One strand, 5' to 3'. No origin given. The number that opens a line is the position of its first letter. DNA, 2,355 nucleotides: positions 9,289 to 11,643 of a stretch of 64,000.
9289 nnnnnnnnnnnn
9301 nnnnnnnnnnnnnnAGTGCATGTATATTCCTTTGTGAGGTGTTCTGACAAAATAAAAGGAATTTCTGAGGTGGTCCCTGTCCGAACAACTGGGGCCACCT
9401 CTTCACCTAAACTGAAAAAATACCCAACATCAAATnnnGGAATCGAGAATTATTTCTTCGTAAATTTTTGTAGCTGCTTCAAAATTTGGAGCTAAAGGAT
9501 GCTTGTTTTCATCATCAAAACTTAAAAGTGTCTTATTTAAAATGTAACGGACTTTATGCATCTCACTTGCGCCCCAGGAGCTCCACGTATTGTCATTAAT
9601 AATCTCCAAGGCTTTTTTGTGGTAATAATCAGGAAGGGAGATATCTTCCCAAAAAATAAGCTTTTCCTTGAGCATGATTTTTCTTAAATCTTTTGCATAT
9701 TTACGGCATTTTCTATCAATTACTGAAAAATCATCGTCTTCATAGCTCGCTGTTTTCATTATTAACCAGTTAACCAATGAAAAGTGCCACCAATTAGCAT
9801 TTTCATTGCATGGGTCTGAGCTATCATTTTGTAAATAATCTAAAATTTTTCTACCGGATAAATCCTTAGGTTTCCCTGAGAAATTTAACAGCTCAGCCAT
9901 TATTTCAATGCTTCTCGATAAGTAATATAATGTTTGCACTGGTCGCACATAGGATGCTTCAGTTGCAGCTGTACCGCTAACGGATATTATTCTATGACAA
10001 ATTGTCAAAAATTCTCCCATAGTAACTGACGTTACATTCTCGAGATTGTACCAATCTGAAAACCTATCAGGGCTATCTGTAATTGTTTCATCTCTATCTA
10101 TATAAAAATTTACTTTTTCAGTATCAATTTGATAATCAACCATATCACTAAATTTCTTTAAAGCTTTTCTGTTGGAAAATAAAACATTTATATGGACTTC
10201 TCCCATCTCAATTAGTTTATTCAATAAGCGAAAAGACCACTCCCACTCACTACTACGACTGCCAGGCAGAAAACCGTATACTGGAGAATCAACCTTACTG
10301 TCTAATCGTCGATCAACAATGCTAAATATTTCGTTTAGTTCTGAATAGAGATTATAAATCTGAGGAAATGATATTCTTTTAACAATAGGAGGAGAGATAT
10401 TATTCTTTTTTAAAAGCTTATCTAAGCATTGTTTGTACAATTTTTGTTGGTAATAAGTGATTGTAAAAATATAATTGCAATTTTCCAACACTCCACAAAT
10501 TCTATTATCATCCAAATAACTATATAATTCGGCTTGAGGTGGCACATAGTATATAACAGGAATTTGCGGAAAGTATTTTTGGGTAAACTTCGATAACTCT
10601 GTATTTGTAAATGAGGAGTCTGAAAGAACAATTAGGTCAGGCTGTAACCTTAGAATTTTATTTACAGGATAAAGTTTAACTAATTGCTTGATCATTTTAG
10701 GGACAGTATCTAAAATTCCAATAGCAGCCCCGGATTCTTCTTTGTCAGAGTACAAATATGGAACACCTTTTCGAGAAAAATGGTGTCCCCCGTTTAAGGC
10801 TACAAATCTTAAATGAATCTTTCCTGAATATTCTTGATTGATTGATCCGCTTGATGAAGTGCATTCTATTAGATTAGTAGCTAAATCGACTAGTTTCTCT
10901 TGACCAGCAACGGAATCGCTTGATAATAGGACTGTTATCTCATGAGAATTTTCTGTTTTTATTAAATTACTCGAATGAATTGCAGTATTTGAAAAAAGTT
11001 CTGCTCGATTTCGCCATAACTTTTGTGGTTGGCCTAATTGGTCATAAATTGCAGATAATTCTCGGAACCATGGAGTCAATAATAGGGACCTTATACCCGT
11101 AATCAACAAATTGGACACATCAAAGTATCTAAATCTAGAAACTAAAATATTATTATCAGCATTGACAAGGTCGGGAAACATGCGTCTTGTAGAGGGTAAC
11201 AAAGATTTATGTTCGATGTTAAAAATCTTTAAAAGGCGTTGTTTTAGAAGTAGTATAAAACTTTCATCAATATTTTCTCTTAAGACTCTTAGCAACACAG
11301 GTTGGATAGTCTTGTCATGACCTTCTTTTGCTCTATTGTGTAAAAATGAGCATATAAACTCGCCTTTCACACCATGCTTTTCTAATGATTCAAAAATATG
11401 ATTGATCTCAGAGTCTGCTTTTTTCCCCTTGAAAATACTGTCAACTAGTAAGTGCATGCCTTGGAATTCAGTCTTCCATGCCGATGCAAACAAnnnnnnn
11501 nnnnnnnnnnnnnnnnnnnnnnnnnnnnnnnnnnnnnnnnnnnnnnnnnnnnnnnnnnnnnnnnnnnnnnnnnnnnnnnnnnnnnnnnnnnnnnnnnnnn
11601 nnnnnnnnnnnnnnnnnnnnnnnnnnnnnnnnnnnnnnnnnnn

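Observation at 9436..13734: AT-rich island encoding a 1432-aa protein that fuses a huge polytopic membrane domain to an LpxB-like glycosyltransferase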

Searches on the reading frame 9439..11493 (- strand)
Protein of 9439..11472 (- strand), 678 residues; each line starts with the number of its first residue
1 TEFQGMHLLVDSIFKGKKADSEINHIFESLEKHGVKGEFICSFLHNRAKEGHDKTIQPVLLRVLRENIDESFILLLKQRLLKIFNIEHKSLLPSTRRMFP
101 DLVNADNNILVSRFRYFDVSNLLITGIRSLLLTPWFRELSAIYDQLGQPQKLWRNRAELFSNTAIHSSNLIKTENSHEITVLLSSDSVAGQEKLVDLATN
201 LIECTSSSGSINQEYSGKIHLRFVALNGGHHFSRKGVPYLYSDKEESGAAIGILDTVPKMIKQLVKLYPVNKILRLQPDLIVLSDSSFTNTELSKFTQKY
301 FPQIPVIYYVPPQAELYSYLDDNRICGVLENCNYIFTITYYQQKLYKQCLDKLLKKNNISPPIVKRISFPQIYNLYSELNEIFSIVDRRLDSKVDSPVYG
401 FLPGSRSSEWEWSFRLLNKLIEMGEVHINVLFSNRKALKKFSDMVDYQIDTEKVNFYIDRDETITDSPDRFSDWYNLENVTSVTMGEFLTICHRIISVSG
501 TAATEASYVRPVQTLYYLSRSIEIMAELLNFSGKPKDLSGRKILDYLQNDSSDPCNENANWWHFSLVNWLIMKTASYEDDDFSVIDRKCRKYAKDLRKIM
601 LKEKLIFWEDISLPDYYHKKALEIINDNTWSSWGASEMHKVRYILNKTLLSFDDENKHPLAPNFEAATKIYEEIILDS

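Call 20: search_dna_similar(query=window:9439-11472:-, collection=plasmids, mode=protein, max_evalue=0.001)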
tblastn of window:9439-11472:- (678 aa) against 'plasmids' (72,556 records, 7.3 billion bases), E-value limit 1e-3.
Records with a match: 1; places in all: 1; records where one place covers at least 80% of the query: 0.
Best place of each record, by identity: <60% 1.
By first word of the organism name: Legionella 1.
By predicted mobility (MOB-suite, as given by PLSDB): non-mobilizable 1.
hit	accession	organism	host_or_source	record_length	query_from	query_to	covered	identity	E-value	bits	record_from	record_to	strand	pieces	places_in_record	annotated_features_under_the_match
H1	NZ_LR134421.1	Legionella adelaidensis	environmental,Cooling tower water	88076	228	411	27%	26.5%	6e-4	51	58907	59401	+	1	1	lpxB: lipid-A-disaccharide synthase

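Call 21: search_protein_representatives(protein=window:9439-11472:-)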
Query: 678 residues. Proteins with E-value up to 0.001 (for the whole library): 13; up to 1e-10: 5; up to 1e-30: 4. The best 13 are listed.
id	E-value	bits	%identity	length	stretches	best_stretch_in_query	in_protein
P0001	0.0e+00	1539.7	100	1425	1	1-678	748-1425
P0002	5.1e-74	266.5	39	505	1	178-656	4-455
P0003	1.1e-40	156.3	36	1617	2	1-201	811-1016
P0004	4.8e-36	141.0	34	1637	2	1-204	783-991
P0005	7.7e-21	90.8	38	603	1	2-170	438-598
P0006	3.8e-08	48.8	24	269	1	213-364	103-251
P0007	6.0e-06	41.6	39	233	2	489-534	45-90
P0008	4.3e-05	38.7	25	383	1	271-414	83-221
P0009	9.5e-05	37.6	32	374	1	228-534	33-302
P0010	9.8e-05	37.6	32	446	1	1-128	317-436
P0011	1.1e-04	37.4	31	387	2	233-416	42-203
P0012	3.2e-04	35.9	33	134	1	216-318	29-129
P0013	3.3e-04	35.8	33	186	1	228-347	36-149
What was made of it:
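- Relatives occur at only four other loci among 1.84 billion representative proteins (call 21).
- Tried and rejected: The exhaustive HMMER job (call 21) was the productive search.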

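Call 23: find_encoding_contigs(protein=P0003, flank=10000, max_places=4)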
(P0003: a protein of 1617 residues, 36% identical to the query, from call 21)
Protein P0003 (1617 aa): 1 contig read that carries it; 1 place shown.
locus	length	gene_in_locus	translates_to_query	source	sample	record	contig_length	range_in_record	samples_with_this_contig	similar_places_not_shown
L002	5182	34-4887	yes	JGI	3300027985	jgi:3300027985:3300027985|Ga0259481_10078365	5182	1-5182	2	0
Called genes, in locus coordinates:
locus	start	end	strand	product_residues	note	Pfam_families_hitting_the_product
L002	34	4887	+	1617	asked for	-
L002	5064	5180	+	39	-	?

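Call 29: find_encoding_contigs(protein=P0004, flank=10000, max_places=4)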
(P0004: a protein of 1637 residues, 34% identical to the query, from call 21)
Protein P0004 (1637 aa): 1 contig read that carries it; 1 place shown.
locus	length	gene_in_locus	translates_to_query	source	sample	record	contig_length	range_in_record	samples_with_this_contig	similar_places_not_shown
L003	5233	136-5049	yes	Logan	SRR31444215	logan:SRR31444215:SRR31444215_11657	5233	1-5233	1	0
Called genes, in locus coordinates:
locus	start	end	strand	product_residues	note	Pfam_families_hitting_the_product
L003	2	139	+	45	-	?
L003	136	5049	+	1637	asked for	-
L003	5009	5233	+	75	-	?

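Call 30: find_encoding_contigs(protein=P0002, flank=10000, max_places=4)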
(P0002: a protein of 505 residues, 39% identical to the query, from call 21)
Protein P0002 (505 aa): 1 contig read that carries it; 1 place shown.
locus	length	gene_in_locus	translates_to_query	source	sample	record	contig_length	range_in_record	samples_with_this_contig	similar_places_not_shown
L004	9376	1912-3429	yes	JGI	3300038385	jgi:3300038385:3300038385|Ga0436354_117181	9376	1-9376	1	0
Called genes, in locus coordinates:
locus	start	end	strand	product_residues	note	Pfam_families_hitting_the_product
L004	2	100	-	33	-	?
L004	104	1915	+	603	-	-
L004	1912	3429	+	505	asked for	-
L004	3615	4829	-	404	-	PF13676:TIR_2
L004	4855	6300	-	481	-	-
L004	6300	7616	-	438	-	PF13391:HNH_2 (weak)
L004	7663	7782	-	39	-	-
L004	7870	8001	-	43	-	-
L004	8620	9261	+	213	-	PF13166:AAA_13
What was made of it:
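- Closest known: MprF. Same: The split genes in L004 (call 30) are comparable.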

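Call 43: search_solved_structures(query=A4, max_evalue=1, show_alignments=2)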
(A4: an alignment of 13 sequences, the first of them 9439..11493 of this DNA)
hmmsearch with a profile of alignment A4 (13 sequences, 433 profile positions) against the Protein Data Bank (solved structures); distinct sequences matched with E-value up to 1: 16.
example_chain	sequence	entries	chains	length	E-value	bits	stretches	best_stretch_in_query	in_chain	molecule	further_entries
5w8s_A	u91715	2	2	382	1.7e-46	162.4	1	2-418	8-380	Lipid-A-disaccharide synthase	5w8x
5w8n_A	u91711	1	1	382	2.7e-46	161.7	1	2-418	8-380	Lipid-A-disaccharide synthase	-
7tgh_T1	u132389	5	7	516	2.5e-07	33.3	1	2-70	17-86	Lipid-A-disaccharide synthase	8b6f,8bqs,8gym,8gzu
1o6c_A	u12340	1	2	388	0.00013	24.3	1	155-326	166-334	UDP-N-acetylglucosamine 2-epimerase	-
4fkz_A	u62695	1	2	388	0.00013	24.3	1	155-326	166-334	UDP-N-acetylglucosamine 2-epimerase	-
8ahe_A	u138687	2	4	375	0.00014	24.2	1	155-326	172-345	UDP-N-acetylglucosamine 2-epimerase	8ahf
3beo_A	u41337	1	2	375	0.00014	24.2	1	155-326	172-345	UDP-N-acetylglucosamine 2-epimerase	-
1v6a_A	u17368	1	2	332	0.048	15.9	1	177-225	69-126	L-lactate dehydrogenase A chain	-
4hwg_A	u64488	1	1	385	0.27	13.3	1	181-294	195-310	UDP-N-acetylglucosamine 2-epimerase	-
2v65_A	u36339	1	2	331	0.28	13.3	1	178-225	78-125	L-LACTATE DEHYDROGENASE A CHAIN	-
4aj1_A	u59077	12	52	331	0.48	12.6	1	172-225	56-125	L-LACTATE DEHYDROGENASE A CHAIN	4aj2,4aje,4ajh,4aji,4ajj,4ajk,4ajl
4aj4_A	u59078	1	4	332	0.48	12.6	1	172-225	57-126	L-LACTATE DEHYDROGENASE A CHAIN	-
9ldb_A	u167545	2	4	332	0.56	12.3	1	177-225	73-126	LACTATE DEHYDROGENASE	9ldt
3ldh_A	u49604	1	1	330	0.65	12.1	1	177-224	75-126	LACTATE DEHYDROGENASE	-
1ldm_A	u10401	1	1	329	0.73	11.9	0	177-225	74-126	M4 LACTATE DEHYDROGENASE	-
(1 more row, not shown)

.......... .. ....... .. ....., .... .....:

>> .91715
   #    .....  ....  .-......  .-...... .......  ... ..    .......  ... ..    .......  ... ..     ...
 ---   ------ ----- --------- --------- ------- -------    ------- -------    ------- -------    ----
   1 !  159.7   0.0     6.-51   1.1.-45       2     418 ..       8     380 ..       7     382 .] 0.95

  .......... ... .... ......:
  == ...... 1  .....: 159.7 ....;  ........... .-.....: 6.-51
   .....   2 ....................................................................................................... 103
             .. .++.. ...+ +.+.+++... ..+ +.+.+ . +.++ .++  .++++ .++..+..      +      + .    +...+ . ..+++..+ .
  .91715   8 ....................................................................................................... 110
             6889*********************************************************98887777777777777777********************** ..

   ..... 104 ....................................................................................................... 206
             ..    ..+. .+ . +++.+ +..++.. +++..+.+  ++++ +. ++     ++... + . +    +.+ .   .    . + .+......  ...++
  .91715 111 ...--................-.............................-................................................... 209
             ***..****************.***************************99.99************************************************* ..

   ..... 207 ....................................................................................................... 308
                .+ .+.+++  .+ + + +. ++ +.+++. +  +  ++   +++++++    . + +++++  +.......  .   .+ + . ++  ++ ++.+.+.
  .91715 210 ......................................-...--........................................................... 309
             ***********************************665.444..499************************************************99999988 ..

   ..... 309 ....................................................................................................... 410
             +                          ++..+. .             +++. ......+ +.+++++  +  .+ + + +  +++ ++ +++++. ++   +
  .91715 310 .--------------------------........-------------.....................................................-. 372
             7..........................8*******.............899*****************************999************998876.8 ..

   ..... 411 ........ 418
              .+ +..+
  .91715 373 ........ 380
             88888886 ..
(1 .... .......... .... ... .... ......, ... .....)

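Call 49: search_protein_families(library=ncbifam, proteins=[P0009, P0008, P0011, P0002, P0003, P0004, P0006, P0007], max_evalue=0.01)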
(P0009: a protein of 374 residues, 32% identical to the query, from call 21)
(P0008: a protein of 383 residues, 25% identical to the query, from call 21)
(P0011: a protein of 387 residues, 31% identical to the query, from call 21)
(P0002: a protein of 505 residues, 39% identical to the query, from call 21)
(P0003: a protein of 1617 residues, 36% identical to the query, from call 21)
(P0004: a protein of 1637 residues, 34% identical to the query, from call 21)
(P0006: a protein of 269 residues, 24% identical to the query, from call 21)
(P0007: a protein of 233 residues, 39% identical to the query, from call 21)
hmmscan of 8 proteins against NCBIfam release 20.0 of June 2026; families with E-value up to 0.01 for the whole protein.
P0009 (374 aa): 4 families
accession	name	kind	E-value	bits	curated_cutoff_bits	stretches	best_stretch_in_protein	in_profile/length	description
TIGR00215.1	lpxB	equivalog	4.5e-84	282.5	190.25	1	2-371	11-380/382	lipid-A-disaccharide synthase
NF002173.0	PRK01021.1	equivalog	8.4e-49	166.6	1033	1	2-357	231-589/610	lipid-A-disaccharide synthase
TIGR03492.1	TIGR03492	hypoth_equivalog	4.8e-12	45.3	219.2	1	144-348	173-373/396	lipid-A-disaccharide synthase-related protein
NF046086.1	BFO_1060_trans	domain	0.0023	17.1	200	0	252-281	259-288/365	BFO_1060 family glycosyltransferase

P0008 (383 aa): 3 families
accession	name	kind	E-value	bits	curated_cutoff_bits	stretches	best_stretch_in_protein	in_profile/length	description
TIGR00215.1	lpxB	equivalog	1.5e-56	191.9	190.25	1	3-369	4-365/382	lipid-A-disaccharide synthase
NF002173.0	PRK01021.1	equivalog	2.5e-37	128.7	1033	1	7-295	228-514/610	lipid-A-disaccharide synthase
TIGR03492.1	TIGR03492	hypoth_equivalog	1.8e-10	40.1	219.2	1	141-257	161-259/396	lipid-A-disaccharide synthase-related protein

P0011 (387 aa): 5 families
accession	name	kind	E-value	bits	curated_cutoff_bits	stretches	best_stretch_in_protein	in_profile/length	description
TIGR00215.1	lpxB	equivalog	1.5e-86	290.7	190.25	1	3-368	8-381/382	lipid-A-disaccharide synthase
NF002173.0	PRK01021.1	equivalog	3.5e-51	174.5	1033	1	5-353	230-589/610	lipid-A-disaccharide synthase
TIGR03492.1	TIGR03492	hypoth_equivalog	1.7e-08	33.6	219.2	1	146-241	172-259/396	lipid-A-disaccharide synthase-related protein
NF046086.1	BFO_1060_trans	domain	0.00021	20.5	200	0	72-115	34-79/365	BFO_1060 family glycosyltransferase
NF010135.0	PRK13609.1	equivalog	0.0041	16.1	500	0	75-282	94-300/388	diglucosyl diacylglycerol synthase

P0002 (505 aa): 2 families
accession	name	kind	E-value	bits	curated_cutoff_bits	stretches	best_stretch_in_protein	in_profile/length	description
TIGR03492.1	TIGR03492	hypoth_equivalog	4.9e-05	22.2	219.2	1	188-312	192-308/396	lipid-A-disaccharide synthase-related protein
TIGR00215.1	lpxB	equivalog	0.00049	19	190.25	1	5-168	7-161/382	lipid-A-disaccharide synthase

P0003 (1617 aa): 0 families

P0004 (1637 aa): 0 families

P0006 (269 aa): 0 families

P0007 (233 aa): 0 families
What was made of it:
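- Closest known: Long-form LpxB. Different: P0002 scores only 22 bits against a cutoff of 219 for TIGR03492 (call 49).
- NCBIfam holds a 610-aa LpxB model (NF002173) in which bona fide LpxBs align only to positions ~228-589 (call 49).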

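Call 54: predict_structure(alignment_id=A4)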
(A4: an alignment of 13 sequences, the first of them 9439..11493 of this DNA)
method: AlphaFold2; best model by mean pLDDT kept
length: 685 residues; sequences in the alignment: 13
mean_pLDDT: 68.3   pTM: 0.64
mean pLDDT of the five models: 68.3, 67.6, 65.9, 60.0, 58.2
residues with pLDDT >= 90: 81; 70-90: 278; 50-70: 168; < 50: 158
segments of 3 or more residues with pLDDT < 50: 1-5, 92-133, 139-180, 252-264, 273-276, 325-327, 471-482, 534-549, 557-568
pLDDT, mean of each block of 10 residues (from residue 1): 49 70 61 68 65 57 62 69 56 39 41 36 39 47 41 35 33 33 79 80 87 62 74 74 70 42 49 55 85 81 88 89 56 88 88 87 84 90 86 82 87 75 86 85 75 69 78 47 67 91 87 90 67 43 41 48 47 78 64 83 73 72 87 83 90 87 79 86 79
secondary structure, 60 per line:
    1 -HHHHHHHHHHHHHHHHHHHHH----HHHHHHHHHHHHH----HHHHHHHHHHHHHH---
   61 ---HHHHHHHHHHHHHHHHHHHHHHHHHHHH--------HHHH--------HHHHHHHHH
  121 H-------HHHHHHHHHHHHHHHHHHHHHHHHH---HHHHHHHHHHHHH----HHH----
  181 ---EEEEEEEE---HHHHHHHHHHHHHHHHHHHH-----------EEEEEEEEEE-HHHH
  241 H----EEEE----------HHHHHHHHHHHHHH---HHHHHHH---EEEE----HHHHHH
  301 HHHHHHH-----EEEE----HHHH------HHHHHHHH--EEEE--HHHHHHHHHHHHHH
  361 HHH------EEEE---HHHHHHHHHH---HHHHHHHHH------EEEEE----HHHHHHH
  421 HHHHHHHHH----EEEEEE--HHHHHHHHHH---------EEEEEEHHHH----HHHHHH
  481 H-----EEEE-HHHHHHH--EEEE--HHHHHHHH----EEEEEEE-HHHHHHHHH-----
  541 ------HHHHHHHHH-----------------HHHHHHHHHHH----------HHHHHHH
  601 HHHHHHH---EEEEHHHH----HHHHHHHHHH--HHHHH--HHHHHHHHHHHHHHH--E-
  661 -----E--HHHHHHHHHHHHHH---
elements in order (helices of 4 or more, strands of 3 or more residues): H2-22 H27-39 H44-57 H64-91 H100-103 H112-121 H129-153 H157-169 E184-191 H195-214 E226-235 H237-241 E246-249 H260-273 H277-283 E287-290 H295-307 E313-316 H321-324 H331-338 E341-344 H347-363 E370-373 H377-386 H390-398 E405-409 H414-429 E434-439 H442-451 E461-466 H467-470 H475-481 E487-490 H492-498 E501-504 H507-514 E519-525 H527-535 H547-555 H573-583 H594-607 E611-614 H615-618 H623-632 H635-639 H642-656 H669-682
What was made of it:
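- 10969..11508 (-): Juxtamembrane motif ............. (11440-11478) and an all-helical cytoplasmic linker domain (aa 736-915). Conserved in every family member. AF2 predicts helices at low confidence (call 54).
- On GT19 / Pfam LpxB (PF02684) superfamily membership: The AF2 model shows alternating beta-alpha units with pLDDT of about 80 in the GT part (call 54).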
